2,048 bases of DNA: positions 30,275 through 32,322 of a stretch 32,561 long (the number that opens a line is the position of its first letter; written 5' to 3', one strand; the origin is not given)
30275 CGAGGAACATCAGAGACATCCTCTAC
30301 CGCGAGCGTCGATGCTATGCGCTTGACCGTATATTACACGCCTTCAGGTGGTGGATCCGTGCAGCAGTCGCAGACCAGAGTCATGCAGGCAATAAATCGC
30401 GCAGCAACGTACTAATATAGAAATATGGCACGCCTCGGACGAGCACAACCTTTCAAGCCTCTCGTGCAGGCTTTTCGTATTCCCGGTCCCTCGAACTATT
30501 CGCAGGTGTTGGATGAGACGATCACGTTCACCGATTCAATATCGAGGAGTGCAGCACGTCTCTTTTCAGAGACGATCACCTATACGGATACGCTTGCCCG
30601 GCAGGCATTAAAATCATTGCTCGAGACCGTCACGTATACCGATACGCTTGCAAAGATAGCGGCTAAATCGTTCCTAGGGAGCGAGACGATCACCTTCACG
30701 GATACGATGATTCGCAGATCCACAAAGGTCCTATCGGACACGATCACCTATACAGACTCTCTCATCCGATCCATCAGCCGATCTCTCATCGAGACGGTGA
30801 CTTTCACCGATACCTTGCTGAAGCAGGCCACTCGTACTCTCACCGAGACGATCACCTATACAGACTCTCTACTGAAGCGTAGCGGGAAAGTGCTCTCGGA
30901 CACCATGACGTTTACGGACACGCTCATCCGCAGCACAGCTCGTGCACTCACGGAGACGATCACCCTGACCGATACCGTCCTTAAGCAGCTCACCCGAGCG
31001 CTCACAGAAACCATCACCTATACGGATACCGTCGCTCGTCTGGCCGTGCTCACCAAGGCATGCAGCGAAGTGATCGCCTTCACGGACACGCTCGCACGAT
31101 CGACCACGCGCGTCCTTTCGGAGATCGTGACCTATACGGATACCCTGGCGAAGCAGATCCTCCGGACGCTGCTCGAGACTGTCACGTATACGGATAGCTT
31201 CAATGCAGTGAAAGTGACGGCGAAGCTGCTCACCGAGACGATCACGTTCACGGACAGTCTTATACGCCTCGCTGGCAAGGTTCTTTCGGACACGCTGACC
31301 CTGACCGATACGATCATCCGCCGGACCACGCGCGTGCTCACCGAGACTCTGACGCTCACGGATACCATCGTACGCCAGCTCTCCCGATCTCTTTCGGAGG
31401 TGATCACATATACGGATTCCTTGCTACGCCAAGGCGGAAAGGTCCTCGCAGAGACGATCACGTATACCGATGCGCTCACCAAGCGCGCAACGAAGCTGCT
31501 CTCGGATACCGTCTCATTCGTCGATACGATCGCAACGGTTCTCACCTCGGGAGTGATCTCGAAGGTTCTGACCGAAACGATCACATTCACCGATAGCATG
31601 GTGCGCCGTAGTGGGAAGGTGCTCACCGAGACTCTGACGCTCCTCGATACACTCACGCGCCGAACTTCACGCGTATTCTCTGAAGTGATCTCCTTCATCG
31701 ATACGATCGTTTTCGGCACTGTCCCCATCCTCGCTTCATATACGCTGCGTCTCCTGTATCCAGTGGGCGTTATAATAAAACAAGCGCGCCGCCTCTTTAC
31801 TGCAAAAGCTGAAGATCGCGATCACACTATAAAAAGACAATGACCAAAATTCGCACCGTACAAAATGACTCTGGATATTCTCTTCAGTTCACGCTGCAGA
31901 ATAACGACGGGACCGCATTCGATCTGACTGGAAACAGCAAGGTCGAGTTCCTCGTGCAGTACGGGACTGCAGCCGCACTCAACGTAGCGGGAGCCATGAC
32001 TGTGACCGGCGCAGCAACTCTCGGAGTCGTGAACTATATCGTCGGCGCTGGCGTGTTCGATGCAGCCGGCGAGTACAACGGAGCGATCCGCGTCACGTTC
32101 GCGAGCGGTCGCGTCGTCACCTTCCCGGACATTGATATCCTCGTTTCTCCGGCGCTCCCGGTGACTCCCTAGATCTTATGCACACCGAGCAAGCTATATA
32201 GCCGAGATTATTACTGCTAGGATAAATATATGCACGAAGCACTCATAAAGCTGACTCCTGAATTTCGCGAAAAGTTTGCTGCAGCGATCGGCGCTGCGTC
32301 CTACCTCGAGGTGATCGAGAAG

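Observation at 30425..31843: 472-aa protein built from 22 tandem 18-aa Thr-ladder repeats, immediately downstream of the sulfotransferase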

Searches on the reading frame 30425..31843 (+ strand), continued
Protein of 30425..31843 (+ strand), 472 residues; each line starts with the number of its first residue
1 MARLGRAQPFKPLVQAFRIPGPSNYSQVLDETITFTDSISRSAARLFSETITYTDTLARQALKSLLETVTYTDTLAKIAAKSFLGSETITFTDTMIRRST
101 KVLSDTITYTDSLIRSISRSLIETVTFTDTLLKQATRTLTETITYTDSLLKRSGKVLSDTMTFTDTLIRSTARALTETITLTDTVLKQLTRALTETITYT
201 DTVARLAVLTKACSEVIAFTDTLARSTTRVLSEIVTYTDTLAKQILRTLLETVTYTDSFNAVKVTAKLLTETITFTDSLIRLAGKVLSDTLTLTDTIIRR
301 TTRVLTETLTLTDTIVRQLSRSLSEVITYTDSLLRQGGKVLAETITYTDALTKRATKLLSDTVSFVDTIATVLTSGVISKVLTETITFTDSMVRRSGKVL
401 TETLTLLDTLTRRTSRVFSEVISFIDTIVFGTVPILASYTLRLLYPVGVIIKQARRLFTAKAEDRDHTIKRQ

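Call 39: search_protein_families(library=pfam, proteins=[L007:679-1761:+, L007:3319-4053:+, L007:4056-5684:+, L004:7315-7992:+, L007:2763-3272:+, L007:2109-2747:+, L007:5688-6362:+, L004:9323-10228:+, P0039], max_evalue=0.01)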
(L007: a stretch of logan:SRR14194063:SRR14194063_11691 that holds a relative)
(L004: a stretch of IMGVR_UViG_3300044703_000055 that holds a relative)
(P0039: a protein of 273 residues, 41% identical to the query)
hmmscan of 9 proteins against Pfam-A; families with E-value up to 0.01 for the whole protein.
L007:679-1761:+ (360 aa): 0 families

L007:3319-4053:+ (244 aa): 0 families

L007:4056-5684:+ (542 aa): 1 family
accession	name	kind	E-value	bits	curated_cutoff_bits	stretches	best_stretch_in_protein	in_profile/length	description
PF24958.1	DUF7765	-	0.0023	18.4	27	0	309-356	51-95/102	Domain of unknown function (DUF7765)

L004:7315-7992:+ (225 aa): 0 families

L007:2763-3272:+ (169 aa): 0 families

L007:2109-2747:+ (212 aa): 1 family
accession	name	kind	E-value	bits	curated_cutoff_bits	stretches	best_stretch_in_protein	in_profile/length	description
PF23140.1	Gp80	-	0.00078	20.2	27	1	110-205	24-120/128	Podophage GP4 fiber I protein gp80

L007:5688-6362:+ (224 aa): 0 families

L004:9323-10228:+ (301 aa): 1 family
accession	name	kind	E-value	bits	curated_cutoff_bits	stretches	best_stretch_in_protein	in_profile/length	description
PF07030.17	Phage_Mu_Gp36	-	1.9e-07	31.7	24.7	1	184-265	27-106/124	Bacteriophage Mu, Gp36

P0039 (273 aa): 3 families
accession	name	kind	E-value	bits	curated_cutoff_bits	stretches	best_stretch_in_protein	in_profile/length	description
PF00535.33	Glycos_transf_2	-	3.5e-07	30.8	23.3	1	201-239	72-110/168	Glycosyl transferase family 2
PF13506.12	Glyco_transf_21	-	0.0043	17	21.7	1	202-256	25-78/174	Glycosyl transferase family 21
PF10111.15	Glyco_tranf_2_2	-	0.0062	16.5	27.3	0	200-234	74-113/276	Glycosyltransferase like family 2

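Call 49: search_protein_representatives(protein=window:30425-31843:+)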
Query: 472 residues. Proteins with E-value up to 0.001 (for the whole library): 4794; up to 1e-10: 1838; up to 1e-30: 216. The best 150 are listed.
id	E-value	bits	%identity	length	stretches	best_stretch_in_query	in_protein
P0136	1.2e-108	380.6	43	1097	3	21-428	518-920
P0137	3.9e-108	379.0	31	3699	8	28-336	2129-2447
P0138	7.6e-104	364.8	54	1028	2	23-335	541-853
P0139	4.1e-102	359.1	52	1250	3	52-351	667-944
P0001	3.9e-97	342.7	49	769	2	27-266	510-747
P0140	3.0e-96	339.8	31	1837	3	44-353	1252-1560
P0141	3.6e-96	339.5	33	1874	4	86-352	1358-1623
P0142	1.5e-94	334.2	27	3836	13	30-349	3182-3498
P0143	1.7e-94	334.1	32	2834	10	47-369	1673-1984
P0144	1.7e-94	334.0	44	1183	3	92-333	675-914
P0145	1.0e-91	324.9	35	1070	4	31-356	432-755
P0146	4.8e-90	319.4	40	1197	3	86-371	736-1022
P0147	3.7e-88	313.2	35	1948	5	41-333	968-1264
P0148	1.0e-85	305.2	30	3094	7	65-370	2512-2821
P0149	3.6e-82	293.5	48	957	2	100-314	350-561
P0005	1.5e-57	212.5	46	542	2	141-392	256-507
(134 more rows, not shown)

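Call 50: search_protein_families(library=pfam, proteins=[P0136, P0138, P0139, P0140, P0137], max_evalue=0.0001)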
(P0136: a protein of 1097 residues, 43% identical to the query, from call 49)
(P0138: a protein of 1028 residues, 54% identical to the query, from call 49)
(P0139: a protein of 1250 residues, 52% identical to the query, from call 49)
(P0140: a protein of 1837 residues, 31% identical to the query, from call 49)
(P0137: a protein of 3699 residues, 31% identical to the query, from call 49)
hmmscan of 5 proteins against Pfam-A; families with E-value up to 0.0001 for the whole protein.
P0136 (1097 aa): 0 families

P0138 (1028 aa): 0 families

P0139 (1250 aa): 1 family
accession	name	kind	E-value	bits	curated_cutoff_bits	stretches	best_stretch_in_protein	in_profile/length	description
PF10102.14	DUF2341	-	4.2e-16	59.6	23.4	1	302-383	2-82/84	Domain of unknown function (DUF2341)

P0140 (1837 aa): 8 families
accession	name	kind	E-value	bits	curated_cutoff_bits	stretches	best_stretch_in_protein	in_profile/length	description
PF24681.1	Kelch_KLHDC2_KLHL20_DRC7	-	5e-92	307.6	50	4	374-566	8-188/221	KLHDC2/KLHL20/DRC7 Kelch-repeats domain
PF24981.1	Beta-prop_ATRN-LZTR1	-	4.8e-70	236.5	50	7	378-552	2-171/289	Attractin/LZTR1 beta-propeller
PF13415.12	Kelch_3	-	5.2e-47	157.6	22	2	431-478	1-47/48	Galactose oxidase, central domain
PF13854.13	Kelch_HCF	-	1.1e-35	123.9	113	3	376-494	133-261/345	Host cell factor, Kelch-repeats domain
PF13418.12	Kelch_4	-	4.7e-33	113.3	21.6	2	420-468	2-48/49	Galactose oxidase, central domain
PF01344.31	Kelch_1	-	4.5e-17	61.7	20.1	0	430-455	10-35/46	Kelch motif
PF13964.12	Kelch_6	-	4.2e-09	36.5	25.3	1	420-464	2-45/50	Kelch motif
PF07646.21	Kelch_2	-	1.4e-06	28.4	21.3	0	426-463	6-45/48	Kelch motif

P0137 (3699 aa): 0 families

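Call 52: fold_search(model_id=the predicted structure, library=pdb)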
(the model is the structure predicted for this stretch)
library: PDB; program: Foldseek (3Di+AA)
matches with E <= 10: 189; with E <= 0.001: 0
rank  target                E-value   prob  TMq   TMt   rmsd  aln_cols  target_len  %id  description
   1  6l7a_A                1.5e-01  0.08  0.07  0.12  23.6       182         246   12  CsgFG complex in Curli biogenesis system (released 2020-01-15)
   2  6l7c_A                1.8e-01  0.06  0.07  0.12  24.2       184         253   11  CsgFG complex with substrate CsgAN6 peptide in Curli biogenesis system (released 2020-01-15)
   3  6ntr_D                2.6e-01  0.23  0.11  0.20  12.6       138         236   12  Crystal Structure of Beta-barrel-like Protein of Domain of Unknown Function DUF1849 from Brucella abortus (released 2019-02-13)
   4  6h04_F                4.0e-01  0.04  0.07  0.06  40.8       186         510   10  Closed conformation of the Membrane Attack Complex (released 2018-12-19)
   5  4akr_B                4.5e-01  0.11  0.10  0.16  25.6       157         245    8  Crystal Structure of the cytoplasmic actin capping protein Cap32_34 from Dictyostelium discoideum (released 2012-07-04)
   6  6h03_F                4.5e-01  0.02  0.06  0.05  40.5       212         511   11  OPEN CONFORMATION OF THE MEMBRANE ATTACK COMPLEX (released 2018-12-19)
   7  8p94_V                6.1e-01  0.05  0.09  0.13  22.4       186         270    9  Cryo-EM structure of cortactin stabilized Arp2/3-complex nucleated actin branches (released 2024-01-03)
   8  9b85_N                6.5e-01  0.14  0.10  0.16  22.5       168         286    4  Cryo-EM structure of human dynactin complex bound to Chlamydia effector Dre1 (released 2025-04-16)
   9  3lk3_A                7.4e-01  0.12  0.11  0.17  21.2       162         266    6  Crystal structure of CapZ bound to the CPI and CSI uncapping motifs from CARMIL (released 2010-04-07)
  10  7dsa_A                7.4e-01  0.10  0.10  0.16  23.1       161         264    6  Crystal structure of actin capping protein in complex with V-1 (space group P62) (released 2021-03-03)
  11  8qxp                  8.4e-01  0.18  0.14  0.31   9.9       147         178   14  Crystal structure of the outer membrane porin OmpW from Klebsiella pneumoniae (released 2024-01-24)
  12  6baq_G                8.4e-01  0.04  0.07  0.15  22.1       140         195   11  Mus musculus BPIFA1 (released 2018-05-09)
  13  9b7j_N                8.9e-01  0.12  0.10  0.16  22.6       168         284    4  Cryo-EM structure of human dynactin complex bound to Chlamydia effector Dre1 (released 2025-04-16)
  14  5w0p_A                9.5e-01  0.04  0.08  0.05  22.9       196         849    8  Crystal structure of rhodopsin bound to visual arrestin determined by X-ray free electron laser (released 2017-08-09)
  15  6si7_J                9.5e-01  0.03  0.07  0.11  23.6       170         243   10  Structure of the curli secretion-assembly complex CsgG:CsgF (released 2020-06-24)
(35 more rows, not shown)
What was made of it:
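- Its Foldseek matches are meaningless (call 52).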

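Call 53: find_encoding_contigs(protein=P0136, flank=10000, max_places=1)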
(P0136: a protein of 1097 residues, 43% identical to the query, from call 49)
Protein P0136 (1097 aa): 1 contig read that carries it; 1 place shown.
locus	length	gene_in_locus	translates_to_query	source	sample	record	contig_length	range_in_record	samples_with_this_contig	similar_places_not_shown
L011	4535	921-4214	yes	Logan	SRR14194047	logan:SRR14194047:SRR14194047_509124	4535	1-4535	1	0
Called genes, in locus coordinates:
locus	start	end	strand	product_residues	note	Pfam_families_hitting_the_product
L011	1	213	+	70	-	?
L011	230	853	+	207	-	-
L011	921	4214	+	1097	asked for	-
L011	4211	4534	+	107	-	PF10651:BppU_N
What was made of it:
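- On GP4 fiber I / LSH1 gp34-36-type accessory fibre module: The L011 homolog carries PF10651 on record (call 53).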

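Call 78: find_encoding_contigs(protein=P0137, flank=10000, max_places=1)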
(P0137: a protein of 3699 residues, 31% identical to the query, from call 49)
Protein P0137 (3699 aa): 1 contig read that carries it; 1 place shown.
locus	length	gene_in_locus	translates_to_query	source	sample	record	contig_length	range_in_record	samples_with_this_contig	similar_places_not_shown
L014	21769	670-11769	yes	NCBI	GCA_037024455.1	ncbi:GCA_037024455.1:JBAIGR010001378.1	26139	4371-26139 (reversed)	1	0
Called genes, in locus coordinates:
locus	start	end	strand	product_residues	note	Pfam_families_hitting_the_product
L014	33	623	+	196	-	-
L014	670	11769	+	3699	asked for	-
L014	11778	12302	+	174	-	-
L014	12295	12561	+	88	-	-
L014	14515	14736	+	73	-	-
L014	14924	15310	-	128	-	-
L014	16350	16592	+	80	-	-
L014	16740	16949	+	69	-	-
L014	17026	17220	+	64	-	-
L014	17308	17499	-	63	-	-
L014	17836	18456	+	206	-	-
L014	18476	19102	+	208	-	PF00571:CBS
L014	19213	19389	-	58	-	-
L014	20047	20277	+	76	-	-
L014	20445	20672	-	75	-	-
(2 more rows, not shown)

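Call 79: find_encoding_contigs(protein=P0140, flank=10000, max_places=1)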
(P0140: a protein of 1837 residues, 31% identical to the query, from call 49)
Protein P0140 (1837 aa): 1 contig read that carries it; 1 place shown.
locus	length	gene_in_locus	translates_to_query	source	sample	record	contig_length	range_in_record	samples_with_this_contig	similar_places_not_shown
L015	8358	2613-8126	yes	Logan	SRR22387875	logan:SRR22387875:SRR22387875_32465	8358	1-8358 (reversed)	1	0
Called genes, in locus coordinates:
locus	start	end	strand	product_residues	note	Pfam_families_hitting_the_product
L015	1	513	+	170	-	?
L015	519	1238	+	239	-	-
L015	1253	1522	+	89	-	-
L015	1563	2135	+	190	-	-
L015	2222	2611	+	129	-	-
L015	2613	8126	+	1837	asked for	PF24681:Kelch_KLHDC2_KLHL20_DRC7, PF24981:Beta-prop_ATRN-LZTR1, PF13415:Beta-prop_FBX42, PF13854:Kelch_HCF, PF24681:Kelch_KLHDC2_KLHL20_DRC7, PF24981:Beta-prop_ATRN-LZTR1, PF13854:Kelch_HCF, PF13415:Beta-prop_FBX42, +10 more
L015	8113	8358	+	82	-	?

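Call 85: search_protein_families(library=pfam, alignment_id=A1, max_evalue=0.00001)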
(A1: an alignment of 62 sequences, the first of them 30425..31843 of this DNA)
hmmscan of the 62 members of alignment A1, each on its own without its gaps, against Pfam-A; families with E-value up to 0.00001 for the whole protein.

A. member 1, window:30425-31843:+ (472 aa): 0 families

B. families by the number of members that match (of 62 scanned): 3 families
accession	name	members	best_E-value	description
PF13385.13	Laminin_G_3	6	2.1e-30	Concanavalin A-like lectin/glucanases superfamily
PF24299.1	DUF7483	1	3.5e-24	Domain of unknown function (DUF7483)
PF21009.2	SBSN_GxHH_rpt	1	5.2e-07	Suprabasin, GxHH repeat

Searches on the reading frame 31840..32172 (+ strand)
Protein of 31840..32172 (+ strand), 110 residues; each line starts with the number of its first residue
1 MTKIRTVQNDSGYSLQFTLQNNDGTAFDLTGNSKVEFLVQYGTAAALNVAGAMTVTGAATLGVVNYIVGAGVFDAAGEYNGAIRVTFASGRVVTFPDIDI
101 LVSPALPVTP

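Call 5: search_protein_families(library=pfam, proteins=[window:31840-32172:+], max_evalue=0.1)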
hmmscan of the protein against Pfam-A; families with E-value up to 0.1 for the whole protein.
window:31840-32172:+ (110 aa): 2 families
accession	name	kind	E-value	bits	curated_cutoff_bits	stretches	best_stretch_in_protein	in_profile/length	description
PF10651.15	BppU_N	-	0.00013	22.2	23.1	1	4-105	21-118/142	BppU N-terminal domain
PF10387.14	DUF2442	-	0.036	14.7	23.9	0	4-30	1-27/72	Protein of unknown function (DUF2442)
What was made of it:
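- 31840..32172 (+): 110-aa BppU_N-like (Ig-like) protein. Its start overlaps the stop of the repeat gene. PF10651 at E 1.3e-4, 22.2 bits against a cut-off of 23.1 (call 5).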

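Call 6: search_protein_families(library=phrogs, proteins=[window:31840-32172:+], max_evalue=0.01)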
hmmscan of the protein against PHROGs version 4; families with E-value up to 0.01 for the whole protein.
window:31840-32172:+ (110 aa): 1 family
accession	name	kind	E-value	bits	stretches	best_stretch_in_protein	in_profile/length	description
phrog_36132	-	unknown function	0.0047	17.3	1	20-89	55-122/338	-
